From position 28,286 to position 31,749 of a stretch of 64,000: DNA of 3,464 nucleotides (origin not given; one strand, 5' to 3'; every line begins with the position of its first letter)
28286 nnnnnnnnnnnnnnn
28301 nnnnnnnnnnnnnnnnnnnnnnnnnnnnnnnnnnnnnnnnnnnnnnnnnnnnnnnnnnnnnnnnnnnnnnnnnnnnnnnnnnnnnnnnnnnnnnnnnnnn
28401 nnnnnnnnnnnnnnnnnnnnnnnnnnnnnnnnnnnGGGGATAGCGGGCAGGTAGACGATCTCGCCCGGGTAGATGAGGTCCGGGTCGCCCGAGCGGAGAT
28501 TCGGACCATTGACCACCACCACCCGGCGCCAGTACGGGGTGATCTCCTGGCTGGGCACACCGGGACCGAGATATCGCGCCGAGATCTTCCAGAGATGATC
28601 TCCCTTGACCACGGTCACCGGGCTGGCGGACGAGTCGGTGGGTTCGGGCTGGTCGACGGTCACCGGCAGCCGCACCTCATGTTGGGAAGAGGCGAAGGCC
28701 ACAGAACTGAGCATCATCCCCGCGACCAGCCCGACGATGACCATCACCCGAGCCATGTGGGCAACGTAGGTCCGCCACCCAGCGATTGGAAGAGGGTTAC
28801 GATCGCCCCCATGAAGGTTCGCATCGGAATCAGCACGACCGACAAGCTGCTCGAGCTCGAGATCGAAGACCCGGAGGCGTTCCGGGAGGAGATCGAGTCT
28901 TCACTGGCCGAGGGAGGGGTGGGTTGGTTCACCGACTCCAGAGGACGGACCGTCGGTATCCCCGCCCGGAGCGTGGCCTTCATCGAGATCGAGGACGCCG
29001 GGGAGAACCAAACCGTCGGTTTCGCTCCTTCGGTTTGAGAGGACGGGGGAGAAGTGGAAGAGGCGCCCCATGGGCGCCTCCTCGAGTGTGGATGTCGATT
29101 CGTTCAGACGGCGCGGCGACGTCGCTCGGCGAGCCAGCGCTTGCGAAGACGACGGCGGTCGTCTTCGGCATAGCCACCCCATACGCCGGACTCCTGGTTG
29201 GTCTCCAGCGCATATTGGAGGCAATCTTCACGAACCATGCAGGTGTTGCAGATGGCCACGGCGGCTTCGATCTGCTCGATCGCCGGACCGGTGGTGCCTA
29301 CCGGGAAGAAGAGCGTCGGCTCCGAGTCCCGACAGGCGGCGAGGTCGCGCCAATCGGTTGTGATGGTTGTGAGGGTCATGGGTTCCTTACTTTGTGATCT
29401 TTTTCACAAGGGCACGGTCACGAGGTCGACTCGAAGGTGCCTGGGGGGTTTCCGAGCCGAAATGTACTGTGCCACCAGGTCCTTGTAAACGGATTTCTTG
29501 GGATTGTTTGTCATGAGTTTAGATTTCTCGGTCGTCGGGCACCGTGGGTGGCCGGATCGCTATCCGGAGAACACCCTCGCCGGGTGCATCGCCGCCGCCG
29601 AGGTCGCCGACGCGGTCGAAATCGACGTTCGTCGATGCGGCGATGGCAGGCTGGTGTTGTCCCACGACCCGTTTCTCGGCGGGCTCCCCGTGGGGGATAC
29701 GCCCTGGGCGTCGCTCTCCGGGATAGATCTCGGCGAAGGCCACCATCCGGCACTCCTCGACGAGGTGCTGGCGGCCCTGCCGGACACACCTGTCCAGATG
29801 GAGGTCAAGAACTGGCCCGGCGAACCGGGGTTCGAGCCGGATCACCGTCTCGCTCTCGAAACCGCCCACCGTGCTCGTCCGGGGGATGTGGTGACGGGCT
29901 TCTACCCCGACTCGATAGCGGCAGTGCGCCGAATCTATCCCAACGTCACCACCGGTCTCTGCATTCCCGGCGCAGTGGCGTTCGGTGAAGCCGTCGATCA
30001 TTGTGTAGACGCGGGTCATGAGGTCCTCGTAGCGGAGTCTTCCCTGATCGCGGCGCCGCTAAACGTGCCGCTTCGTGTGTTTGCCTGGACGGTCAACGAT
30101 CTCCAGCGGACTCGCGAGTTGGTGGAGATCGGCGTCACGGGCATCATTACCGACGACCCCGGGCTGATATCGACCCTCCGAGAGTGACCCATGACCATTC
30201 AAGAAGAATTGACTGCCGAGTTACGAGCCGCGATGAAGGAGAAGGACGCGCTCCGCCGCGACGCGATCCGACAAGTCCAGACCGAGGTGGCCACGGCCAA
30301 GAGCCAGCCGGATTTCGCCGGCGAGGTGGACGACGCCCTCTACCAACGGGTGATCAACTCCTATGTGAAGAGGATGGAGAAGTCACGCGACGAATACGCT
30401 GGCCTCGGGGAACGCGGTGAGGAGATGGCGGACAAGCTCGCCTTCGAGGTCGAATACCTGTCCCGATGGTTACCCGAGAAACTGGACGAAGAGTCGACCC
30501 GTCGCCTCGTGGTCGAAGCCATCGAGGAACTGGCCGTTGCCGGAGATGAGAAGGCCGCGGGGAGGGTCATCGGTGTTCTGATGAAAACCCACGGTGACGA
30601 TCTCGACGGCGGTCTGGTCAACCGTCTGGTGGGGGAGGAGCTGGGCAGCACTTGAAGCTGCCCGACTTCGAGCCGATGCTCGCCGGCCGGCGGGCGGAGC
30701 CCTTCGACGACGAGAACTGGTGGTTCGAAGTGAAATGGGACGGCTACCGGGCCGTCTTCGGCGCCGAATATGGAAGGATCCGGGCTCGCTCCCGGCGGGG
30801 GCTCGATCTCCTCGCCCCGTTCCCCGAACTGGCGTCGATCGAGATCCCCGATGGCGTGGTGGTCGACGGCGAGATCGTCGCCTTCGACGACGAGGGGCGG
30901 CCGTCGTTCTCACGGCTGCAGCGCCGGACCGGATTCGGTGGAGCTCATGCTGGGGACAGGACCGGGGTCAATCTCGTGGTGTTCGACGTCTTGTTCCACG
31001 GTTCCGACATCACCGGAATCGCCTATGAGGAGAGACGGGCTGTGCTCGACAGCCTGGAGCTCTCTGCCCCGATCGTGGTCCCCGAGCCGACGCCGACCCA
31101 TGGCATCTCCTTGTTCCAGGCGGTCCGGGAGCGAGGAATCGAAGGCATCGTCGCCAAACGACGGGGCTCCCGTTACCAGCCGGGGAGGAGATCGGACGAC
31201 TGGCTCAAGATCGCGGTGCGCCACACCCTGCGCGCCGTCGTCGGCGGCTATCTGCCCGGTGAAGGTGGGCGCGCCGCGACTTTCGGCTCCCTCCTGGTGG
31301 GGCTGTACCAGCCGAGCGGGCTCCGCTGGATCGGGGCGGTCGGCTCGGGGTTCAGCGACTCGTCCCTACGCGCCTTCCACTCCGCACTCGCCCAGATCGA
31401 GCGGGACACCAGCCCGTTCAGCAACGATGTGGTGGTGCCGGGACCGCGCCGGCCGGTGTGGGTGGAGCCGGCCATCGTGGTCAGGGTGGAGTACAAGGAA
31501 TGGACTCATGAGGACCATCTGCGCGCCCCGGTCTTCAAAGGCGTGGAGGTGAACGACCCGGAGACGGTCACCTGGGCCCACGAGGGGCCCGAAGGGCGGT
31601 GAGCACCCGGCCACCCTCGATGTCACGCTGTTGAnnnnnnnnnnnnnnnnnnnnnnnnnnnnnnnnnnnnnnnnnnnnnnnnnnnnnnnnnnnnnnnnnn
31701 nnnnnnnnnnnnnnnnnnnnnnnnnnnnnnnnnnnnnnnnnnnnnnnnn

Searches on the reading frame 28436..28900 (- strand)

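Call 28: search_protein_families(library=pfam, proteins=[window:28436-28900:-], max_evalue=0.001)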
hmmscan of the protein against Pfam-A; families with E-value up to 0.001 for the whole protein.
window:28436-28900:- (155 aa): 1 family
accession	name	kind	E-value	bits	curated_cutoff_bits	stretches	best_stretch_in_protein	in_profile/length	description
PF01476.26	LysM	-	5.2e-05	23.6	20.9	1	96-120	2-23/43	LysM domain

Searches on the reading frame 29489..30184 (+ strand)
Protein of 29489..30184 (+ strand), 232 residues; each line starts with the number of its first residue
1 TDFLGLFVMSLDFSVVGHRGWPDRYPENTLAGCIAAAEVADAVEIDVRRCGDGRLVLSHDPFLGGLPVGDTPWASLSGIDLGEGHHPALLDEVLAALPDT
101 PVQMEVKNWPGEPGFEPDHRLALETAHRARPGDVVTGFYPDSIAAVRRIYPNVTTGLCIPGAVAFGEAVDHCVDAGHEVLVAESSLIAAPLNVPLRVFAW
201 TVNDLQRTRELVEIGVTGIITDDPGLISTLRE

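Call 28: search_protein_families(library=pfam, proteins=[window:29489-30184:+], max_evalue=0.001)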
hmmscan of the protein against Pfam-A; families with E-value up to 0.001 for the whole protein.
window:29489-30184:+ (232 aa): 2 families
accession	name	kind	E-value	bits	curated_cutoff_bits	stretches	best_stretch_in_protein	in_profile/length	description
PF03009.23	GDPD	-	1.2e-20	75.1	23.6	1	18-225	1-243/244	Glycerophosphoryl diester phosphodiesterase family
PF13653.12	GDPD_2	-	1.4e-05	25.9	27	1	196-224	1-29/30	Glycerophosphoryl diester phosphodiesterase family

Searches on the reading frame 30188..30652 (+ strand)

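Call 93: search_protein_families(library=pfam, proteins=[window:30188-30652:+], max_evalue=0.0001)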
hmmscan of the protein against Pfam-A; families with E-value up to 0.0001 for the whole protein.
window:30188-30652:+ (155 aa): 1 family
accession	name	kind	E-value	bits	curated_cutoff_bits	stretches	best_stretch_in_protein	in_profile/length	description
PF09424.15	YqeY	-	6.8e-21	75.3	27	1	6-152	2-143/143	Yqey-like protein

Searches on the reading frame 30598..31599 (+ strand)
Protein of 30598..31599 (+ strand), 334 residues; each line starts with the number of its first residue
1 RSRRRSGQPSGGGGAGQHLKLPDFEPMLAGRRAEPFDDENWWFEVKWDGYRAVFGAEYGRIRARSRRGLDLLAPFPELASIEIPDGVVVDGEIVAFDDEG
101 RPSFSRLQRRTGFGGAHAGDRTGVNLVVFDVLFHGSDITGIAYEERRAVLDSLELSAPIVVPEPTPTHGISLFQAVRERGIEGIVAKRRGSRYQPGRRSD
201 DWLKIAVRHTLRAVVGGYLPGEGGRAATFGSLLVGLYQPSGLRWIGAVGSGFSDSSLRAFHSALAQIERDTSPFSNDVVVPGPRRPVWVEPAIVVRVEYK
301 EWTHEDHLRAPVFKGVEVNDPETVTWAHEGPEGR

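Call 93: search_protein_families(library=pfam, proteins=[window:30598-31599:+], max_evalue=0.0001)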
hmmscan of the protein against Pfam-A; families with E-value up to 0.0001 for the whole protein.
window:30598-31599:+ (334 aa): 2 families
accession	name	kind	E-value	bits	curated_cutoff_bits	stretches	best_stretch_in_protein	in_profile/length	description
PF01068.26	DNA_ligase_A_M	-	1e-24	87.8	26.2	1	36-205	17-203/204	ATP dependent DNA ligase domain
PF04679.21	DNA_ligase_A_C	-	5e-24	85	27.5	1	226-316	2-90/94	ATP dependent DNA ligase C terminal region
